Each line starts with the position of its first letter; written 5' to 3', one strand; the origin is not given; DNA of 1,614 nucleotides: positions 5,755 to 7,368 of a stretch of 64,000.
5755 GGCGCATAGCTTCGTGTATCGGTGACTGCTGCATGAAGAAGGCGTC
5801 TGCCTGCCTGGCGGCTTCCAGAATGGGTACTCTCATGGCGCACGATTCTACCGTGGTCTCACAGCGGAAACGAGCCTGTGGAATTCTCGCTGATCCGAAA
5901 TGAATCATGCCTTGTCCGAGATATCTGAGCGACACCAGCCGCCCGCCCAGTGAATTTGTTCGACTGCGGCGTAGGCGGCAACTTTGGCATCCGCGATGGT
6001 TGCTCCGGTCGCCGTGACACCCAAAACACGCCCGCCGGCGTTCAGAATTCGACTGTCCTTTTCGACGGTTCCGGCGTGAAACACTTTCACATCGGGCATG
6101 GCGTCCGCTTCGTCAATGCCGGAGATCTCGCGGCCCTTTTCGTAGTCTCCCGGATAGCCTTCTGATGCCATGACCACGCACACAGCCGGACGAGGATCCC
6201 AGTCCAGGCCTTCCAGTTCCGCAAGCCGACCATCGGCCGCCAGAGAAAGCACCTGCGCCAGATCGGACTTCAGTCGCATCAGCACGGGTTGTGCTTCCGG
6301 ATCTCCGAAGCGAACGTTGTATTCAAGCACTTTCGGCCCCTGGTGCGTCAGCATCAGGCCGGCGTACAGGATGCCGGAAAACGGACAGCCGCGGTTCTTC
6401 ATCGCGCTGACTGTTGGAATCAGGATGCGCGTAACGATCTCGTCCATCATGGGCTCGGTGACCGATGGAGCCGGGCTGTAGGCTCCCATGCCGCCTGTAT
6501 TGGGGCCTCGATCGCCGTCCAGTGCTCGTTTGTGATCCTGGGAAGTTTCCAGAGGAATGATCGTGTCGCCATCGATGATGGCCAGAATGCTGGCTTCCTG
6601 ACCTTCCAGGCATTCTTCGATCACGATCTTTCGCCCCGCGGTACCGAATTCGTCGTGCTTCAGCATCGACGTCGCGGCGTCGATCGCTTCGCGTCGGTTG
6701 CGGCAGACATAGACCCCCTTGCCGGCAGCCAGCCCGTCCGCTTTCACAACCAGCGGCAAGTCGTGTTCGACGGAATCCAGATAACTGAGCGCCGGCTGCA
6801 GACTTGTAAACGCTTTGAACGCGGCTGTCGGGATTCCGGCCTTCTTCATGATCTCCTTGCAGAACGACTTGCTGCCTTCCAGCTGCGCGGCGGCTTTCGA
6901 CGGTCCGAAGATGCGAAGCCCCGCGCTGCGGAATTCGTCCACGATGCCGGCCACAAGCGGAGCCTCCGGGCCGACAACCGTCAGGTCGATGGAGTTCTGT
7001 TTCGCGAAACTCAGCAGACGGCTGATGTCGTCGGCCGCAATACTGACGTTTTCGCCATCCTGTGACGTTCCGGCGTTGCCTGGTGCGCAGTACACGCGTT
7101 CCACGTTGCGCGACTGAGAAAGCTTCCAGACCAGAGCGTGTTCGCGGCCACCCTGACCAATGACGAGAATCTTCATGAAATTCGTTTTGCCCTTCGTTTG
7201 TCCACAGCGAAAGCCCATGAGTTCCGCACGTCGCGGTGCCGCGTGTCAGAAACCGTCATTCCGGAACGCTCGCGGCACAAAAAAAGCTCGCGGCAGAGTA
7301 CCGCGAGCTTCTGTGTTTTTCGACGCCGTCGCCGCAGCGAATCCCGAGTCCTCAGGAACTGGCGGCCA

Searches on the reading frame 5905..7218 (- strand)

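Call 94: search_protein_families(library=pfam, proteins=[window:5905-7218:-], max_evalue=0.00001)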
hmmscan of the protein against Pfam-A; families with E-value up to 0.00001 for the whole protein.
window:5905-7218:- (437 aa): 3 families
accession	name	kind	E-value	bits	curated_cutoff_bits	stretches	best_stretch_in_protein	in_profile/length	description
PF01071.24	GARS_A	-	7.8e-81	271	27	1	115-309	1-194/194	Phosphoribosylglycinamide synthetase, ATP-grasp (A) domain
PF02844.21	GARS_N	-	2.7e-43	147.2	29.5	1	15-114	1-100/100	Phosphoribosylglycinamide synthetase, N domain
PF02843.22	GARS_C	-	7e-32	110.1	34.8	1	345-435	1-91/92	Phosphoribosylglycinamide synthetase, C domain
